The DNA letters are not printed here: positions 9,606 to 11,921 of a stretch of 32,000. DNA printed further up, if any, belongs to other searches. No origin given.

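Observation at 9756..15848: Orphan type-IV-filament-like module: a secretion ATPase with five unrecognisable partners and no platform protein or prepilin peptidase nearby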

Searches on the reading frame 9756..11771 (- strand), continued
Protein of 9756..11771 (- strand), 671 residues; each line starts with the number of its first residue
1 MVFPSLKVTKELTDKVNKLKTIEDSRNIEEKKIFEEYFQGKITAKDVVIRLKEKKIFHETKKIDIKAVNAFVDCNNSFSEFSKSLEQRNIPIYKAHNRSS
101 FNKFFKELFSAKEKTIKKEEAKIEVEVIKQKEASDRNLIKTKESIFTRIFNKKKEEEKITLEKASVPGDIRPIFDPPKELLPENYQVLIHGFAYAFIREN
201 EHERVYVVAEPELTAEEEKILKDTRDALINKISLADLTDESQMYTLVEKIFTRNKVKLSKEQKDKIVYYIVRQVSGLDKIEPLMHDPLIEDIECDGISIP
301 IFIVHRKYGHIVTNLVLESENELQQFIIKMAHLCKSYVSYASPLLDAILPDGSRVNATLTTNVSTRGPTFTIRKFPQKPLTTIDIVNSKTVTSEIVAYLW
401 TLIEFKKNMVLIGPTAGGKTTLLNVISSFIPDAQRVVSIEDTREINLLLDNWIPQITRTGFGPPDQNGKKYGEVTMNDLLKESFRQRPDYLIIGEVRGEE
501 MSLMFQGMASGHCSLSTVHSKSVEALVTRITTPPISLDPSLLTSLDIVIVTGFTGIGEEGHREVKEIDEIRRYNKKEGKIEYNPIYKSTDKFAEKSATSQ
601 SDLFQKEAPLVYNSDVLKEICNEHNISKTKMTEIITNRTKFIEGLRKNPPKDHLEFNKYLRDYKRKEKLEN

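Call 61: find_encoding_contigs(protein=P0257, flank=10000, max_places=2)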
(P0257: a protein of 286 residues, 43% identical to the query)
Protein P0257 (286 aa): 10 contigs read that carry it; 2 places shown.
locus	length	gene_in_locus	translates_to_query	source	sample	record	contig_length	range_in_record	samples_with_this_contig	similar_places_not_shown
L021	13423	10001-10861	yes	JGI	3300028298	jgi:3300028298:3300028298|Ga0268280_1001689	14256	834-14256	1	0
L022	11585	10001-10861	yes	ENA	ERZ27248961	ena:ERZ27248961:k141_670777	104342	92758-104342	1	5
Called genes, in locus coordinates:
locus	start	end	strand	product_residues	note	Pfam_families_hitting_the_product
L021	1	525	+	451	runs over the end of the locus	?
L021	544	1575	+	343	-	PF26356:Pelota_N, PF03465:eRF1_3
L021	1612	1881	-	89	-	PF00833:Ribosomal_S17e (weak)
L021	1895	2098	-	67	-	PF01192:RNA_pol_Rpb6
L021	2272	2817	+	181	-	-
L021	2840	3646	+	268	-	PF05670:NFACT-R_1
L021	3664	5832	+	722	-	PF02359:CDC48_N, PF02933:CDC48_2, PF00004:AAA, PF05496:RuvB_N, PF07724:AAA_2 (weak), PF17862:AAA_lid_3, PF00004:AAA, PF17862:AAA_lid_3, +23 more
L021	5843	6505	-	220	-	PF02163:Peptidase_M50 (faint)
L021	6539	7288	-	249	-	PF01026:TatD_DNase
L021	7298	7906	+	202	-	PF05175:MTS, PF07669:Eco57I (weak)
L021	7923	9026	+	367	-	PF01926:MMR_HSR1, PF02421:FeoB_N (weak), PF02824:TGS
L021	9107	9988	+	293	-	PF00482:T2SSF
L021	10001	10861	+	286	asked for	PF00482:T2SSF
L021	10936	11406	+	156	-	-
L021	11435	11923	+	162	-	-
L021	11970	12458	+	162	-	-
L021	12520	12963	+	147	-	-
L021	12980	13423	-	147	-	?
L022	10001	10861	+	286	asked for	PF00482:T2SSF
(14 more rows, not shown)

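Call 62: find_encoding_contigs(protein=P0255, flank=10000, max_places=2)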
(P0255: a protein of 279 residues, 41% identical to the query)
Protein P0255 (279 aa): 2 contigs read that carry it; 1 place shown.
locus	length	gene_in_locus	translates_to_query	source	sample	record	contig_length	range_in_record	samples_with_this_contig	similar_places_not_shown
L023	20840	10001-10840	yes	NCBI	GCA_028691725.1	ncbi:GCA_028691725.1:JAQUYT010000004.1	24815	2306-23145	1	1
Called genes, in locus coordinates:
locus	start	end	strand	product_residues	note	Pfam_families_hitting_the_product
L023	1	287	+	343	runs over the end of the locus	PF26356:Pelota_N, PF03465:eRF1_3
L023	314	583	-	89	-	PF00833:Ribosomal_S17e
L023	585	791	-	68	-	PF01192:RNA_pol_Rpb6 (weak)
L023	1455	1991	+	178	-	-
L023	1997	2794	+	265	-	PF05670:NFACT-R_1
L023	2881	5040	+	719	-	PF02359:CDC48_N, PF02933:CDC48_2 (weak), PF00004:AAA, PF05496:RuvB_N (weak), PF07724:AAA_2, PF13173:AAA_14 (weak), PF17862:AAA_lid_3, PF00004:AAA, +22 more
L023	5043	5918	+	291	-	PF01966:HD (weak)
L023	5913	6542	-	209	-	PF02163:Peptidase_M50 (weak)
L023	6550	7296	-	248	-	PF01026:TatD_DNase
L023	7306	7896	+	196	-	PF05175:MTS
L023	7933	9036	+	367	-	PF01926:MMR_HSR1, PF02421:FeoB_N (faint), PF02824:TGS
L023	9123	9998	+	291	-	PF00482:T2SSF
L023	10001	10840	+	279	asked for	PF00482:T2SSF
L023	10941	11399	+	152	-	-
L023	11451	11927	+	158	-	-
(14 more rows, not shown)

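Call 63: list_cluster_members(proteins=[P0255, P0256, P0257, P0254, P0110, P0021, P0095, P0097, P0106, P0115])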
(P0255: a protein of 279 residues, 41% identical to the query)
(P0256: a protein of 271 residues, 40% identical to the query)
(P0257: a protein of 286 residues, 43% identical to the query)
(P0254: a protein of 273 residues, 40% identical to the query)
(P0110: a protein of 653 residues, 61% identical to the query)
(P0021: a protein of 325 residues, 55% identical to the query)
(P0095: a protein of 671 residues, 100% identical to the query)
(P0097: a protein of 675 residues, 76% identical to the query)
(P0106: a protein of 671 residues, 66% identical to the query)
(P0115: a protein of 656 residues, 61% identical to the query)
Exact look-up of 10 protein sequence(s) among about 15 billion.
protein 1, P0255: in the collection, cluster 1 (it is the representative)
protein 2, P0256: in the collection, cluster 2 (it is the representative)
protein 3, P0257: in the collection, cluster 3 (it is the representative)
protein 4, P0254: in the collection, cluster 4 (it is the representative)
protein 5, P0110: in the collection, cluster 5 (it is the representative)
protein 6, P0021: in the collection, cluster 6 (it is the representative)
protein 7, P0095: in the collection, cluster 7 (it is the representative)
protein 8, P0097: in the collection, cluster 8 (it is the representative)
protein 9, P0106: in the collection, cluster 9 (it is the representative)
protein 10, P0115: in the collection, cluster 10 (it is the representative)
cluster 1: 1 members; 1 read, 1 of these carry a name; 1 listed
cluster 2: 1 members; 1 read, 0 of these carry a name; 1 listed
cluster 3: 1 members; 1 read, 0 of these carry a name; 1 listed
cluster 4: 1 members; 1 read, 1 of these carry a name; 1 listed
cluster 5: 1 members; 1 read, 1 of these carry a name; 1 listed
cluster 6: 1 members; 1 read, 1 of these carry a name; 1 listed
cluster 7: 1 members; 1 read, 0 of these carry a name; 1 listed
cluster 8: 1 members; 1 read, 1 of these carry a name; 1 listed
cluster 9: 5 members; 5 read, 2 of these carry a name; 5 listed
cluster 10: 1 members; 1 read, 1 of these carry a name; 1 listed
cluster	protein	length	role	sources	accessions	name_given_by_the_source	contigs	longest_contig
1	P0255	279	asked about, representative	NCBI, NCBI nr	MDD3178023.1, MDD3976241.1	MAG: type II secretion system F family protein [Candidatus ainarchaeum sp.] | type II secretion system F family protein [Candidatus ainarchaeum sp.]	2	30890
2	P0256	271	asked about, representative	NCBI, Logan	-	-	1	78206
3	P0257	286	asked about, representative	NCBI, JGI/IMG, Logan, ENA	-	-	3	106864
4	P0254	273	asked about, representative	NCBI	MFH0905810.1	MAG: type II secretion system F family protein [archaeon]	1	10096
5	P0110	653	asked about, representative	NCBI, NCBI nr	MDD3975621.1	MAG: type II/IV secretion system ATPase subunit [Candidatus ainarchaeum sp.] | type II/IV secretion system ATPase subunit [Candidatus ainarchaeum sp.]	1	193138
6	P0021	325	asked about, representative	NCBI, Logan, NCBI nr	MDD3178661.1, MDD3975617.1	MAG: hypothetical protein PHR26_04030 [Candidatus ainarchaeum sp.] | hypothetical protein [Candidatus ainarchaeum sp.]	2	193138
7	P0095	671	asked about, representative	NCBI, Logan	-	-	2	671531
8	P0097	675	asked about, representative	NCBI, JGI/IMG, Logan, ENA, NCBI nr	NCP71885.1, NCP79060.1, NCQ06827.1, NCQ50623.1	Flp pilus assembly complex ATPase component [archaeon]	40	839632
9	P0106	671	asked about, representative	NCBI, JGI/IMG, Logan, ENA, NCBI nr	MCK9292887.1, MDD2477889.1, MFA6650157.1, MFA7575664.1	MAG: type II/IV secretion system ATPase subunit [archaeon] | type II/IV secretion system ATPase subunit [archaeon]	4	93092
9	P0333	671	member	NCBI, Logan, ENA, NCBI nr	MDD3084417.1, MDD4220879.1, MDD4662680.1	MAG: type II/IV secretion system ATPase subunit [Candidatus ainarchaeum sp.] | type II/IV secretion system ATPase subunit [Candidatus ainarchaeum sp.]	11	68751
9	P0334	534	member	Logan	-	-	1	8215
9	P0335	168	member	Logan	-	-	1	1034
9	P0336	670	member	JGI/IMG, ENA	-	-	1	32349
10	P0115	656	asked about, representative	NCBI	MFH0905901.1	MAG: type II/IV secretion system ATPase subunit [archaeon]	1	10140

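Call 65: find_encoding_contigs(protein=P0256, flank=10000, max_places=3)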
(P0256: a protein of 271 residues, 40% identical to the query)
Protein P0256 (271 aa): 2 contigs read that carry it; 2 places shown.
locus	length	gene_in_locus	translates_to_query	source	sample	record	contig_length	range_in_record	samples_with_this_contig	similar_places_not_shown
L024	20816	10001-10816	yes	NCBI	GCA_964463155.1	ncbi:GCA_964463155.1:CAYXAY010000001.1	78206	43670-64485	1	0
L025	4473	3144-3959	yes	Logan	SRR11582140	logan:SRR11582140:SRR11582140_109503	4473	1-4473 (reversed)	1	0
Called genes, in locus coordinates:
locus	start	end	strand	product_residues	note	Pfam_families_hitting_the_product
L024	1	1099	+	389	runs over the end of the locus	PF22025:ThiI_fer, PF06508:QueC (faint), PF02926:THUMP, PF02568:ThiI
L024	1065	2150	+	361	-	PF02540:NAD_synthase (weak), PF01171:ATP_bind_3 (weak), PF03054:tRNA_Me_trans, PF20259:tRNA_Me_trans_M, PF20258:tRNA_Me_trans_C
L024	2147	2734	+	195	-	PF00300:His_Phos_1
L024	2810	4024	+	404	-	PF01637:ATPase_2 (weak), PF13191:AAA_16, PF13401:AAA_22, PF00004:AAA (weak), PF22606:Cdc6-ORC-like_ATPase_lid, PF22703:Cdc6_lid, PF09079:WHD_Cdc6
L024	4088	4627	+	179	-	-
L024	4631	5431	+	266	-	PF05670:NFACT-R_1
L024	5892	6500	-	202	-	PF02163:Peptidase_M50 (faint)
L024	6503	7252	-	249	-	PF01026:TatD_DNase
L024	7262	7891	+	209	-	PF05175:MTS, PF07669:Eco57I (weak)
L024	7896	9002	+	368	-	PF01926:MMR_HSR1, PF02421:FeoB_N (faint), PF02824:TGS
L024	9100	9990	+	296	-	PF00482:T2SSF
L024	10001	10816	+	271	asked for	PF00482:T2SSF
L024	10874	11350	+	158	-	-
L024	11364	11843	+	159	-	-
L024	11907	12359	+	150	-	-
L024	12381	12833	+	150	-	-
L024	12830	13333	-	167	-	PF02778:tRNA_int_endo_N (faint), PF01974:tRNA_int_endo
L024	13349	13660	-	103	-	PF04010:DUF357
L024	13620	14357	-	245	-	PF00590:TP_methylase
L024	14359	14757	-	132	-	-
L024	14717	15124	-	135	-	-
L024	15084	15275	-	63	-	-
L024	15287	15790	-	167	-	-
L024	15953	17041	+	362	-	PF01637:ATPase_2 (weak), PF13191:AAA_16 (weak), PF13401:AAA_22, PF00004:AAA, PF22606:Cdc6-ORC-like_ATPase_lid (weak), PF22703:Cdc6_lid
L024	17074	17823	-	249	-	PF00705:PCNA_N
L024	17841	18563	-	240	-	-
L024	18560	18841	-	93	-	-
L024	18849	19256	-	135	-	-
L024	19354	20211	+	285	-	PF01944:SpoIIM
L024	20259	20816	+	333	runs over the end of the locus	PF04104:DNA_primase_lrg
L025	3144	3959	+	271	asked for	PF00482:T2SSF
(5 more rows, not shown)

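Call 68: search_protein_families(library=pfam, proteins=[L024:10874-11350:+, L024:11364-11843:+, L024:11907-12359:+, L024:12381-12833:+, L016:4495-4911:+, L016:4985-5422:+, L016:8966-9673:+, L016:5513-5917:+, L016:9673-10008:+, L024:9100-9990:+], max_evalue=0.1)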
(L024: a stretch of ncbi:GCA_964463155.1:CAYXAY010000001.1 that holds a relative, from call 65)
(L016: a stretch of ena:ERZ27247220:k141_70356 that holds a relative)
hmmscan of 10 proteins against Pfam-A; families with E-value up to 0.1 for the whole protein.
L024:10874-11350:+ (158 aa): 1 family
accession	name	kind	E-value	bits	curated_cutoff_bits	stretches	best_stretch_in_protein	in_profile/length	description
PF07790.16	Pilin_N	-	0.018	16.3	25.2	1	10-45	1-35/78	Archaeal Type IV pilin, N-terminal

L024:11364-11843:+ (159 aa): 1 family
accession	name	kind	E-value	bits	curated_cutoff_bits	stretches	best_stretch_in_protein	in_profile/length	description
PF10717.14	ODV-E18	-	0.05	13.9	28.1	1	8-33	25-50/87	Occlusion-derived virus envelope protein ODV-E18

L024:11907-12359:+ (150 aa): 0 families

L024:12381-12833:+ (150 aa): 2 families
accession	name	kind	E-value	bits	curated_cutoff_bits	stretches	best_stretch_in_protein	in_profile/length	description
PF07790.16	Pilin_N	-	0.00018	22.7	25.2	1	5-46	1-42/78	Archaeal Type IV pilin, N-terminal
PF01917.21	Arch_flagellin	-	0.0044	17.8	29.5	1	9-138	7-153/162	Archaebacterial flagellin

L016:4495-4911:+ (138 aa): 7 families
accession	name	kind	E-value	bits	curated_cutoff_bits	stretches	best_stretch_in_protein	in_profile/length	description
PF07790.16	Pilin_N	-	0.00025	22.3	25.2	1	4-74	1-60/78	Archaeal Type IV pilin, N-terminal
PF07264.17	EI24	-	0.011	16.4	32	1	6-52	62-103/199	Sulfate transporter CysZ/Etoposide-induced protein 2.4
PF07705.17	CARDB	-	0.012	16.3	22.7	1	65-119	22-74/101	CARDB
PF22544.2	HYDIN_VesB_CFA65-like_Ig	-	0.041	14.5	25.5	1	59-123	15-79/100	HYDIN/CFA65/VesB-like, Ig-like domain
PF23960.2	DUF7289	-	0.046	13.7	27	1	5-59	2-57/238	Family of unknown function (DUF7289)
PF16073.10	SAT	-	0.092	12.8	22.8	0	14-104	126-215/239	Starter unit:ACP transacylase in aflatoxin biosynthesis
PF11082.13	DUF2880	-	0.097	13.4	25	1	19-60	3-44/79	Protein of unknown function (DUF2880)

L016:4985-5422:+ (145 aa): 1 family
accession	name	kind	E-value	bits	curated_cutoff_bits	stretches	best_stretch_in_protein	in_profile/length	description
PF07790.16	Pilin_N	-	0.083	14.2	25.2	0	3-77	1-76/78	Archaeal Type IV pilin, N-terminal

L016:8966-9673:+ (235 aa): 2 families
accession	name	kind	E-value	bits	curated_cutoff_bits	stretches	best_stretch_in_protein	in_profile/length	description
PF23960.2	DUF7289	-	0.0034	17.4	27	1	6-78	2-73/238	Family of unknown function (DUF7289)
PF01733.24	Nucleoside_tran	-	0.08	12.8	29.8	1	9-82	58-132/309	Nucleoside transporter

L016:5513-5917:+ (134 aa): 0 families

L016:9673-10008:+ (111 aa): 7 families
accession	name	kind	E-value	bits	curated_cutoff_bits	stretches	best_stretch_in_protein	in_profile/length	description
PF04513.17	Baculo_PEP_C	-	0.0057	17.2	38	1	9-97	36-126/140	Baculovirus polyhedron envelope protein, PEP, C terminus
PF24918.1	NET2A_C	-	0.0069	16.7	27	1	45-85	137-177/180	NET2A, C-terminal domain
PF22175.2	Ogg-HhH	-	0.04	13.9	27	1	52-108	39-94/173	8-oxoguanine DNA glycosylase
PF24611.2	Spectrin_Anc-1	-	0.041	14.6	33.2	0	3-101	14-114/115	Nuclear anchorage protein 1, spectrin-like repeat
PF01665.21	Rota_NSP3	-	0.042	13.3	25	1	15-103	112-198/311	Rotavirus non-structural protein NSP3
PF18823.6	InPase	-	0.046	14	26.8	1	63-109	14-60/135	Inorganic Pyrophosphatase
PF09074.15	Mer2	-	0.065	13.5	27.7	1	23-102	50-126/193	Mer2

L024:9100-9990:+ (296 aa): 4 families
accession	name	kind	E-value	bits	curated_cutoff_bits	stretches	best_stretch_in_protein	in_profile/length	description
PF00482.28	T2SSF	-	4.3e-14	53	25.2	1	126-249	3-122/125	Type II secretion system (T2SS), protein F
PF07332.16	Phage_holin_3_6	-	0.0055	17.2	28.4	1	218-284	18-85/116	Putative Actinobacterial Holin-X, holin superfamily III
PF06687.17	SUR7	-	0.0057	16.8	29.6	1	26-123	79-182/201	SUR7/PalI family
PF20990.2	DUF2207_C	-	0.0089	16.2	33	1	11-102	99-185/247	Predicted membrane protein (DUF2207) C-terminal domain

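Call 72: find_related_loci(query=A6, collection=metagenome_contigs, flank=10000)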
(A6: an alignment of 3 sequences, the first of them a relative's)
Query A6 (271 aa) in metagenome_contigs; peptide patterns used: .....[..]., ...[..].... (x = any residue, [..] = any of these).
600 stretches matched a pattern (row limit reached: there are more); 15 encode a relative of the query (tblastn E <= 1e-3); 15 distinct loci.
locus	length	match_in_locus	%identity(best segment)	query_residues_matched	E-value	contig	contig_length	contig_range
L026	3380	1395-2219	85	1-271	7e-151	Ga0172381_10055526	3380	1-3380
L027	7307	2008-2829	83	1-271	2e-144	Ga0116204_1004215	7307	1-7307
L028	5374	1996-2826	81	1-271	2e-140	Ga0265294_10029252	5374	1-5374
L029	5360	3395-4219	82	1-271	7e-139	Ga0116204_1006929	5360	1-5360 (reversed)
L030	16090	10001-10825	80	1-271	5e-136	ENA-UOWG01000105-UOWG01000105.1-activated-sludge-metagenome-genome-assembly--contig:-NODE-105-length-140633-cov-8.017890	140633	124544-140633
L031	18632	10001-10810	83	1-271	5e-135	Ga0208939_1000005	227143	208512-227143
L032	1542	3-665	83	50-271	8e-123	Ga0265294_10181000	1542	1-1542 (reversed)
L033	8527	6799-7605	64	4-270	2e-112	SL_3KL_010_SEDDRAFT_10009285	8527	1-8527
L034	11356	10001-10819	64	4-270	3e-112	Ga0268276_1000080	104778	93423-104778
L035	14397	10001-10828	61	1-270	1e-109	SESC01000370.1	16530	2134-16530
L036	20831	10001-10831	62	1-270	5e-109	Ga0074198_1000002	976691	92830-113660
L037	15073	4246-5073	61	1-270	1e-107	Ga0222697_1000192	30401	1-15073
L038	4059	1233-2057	60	4-270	7e-108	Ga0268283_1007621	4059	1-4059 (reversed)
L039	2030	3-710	61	41-270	6e-94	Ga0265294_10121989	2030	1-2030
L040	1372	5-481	60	118-270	5e-62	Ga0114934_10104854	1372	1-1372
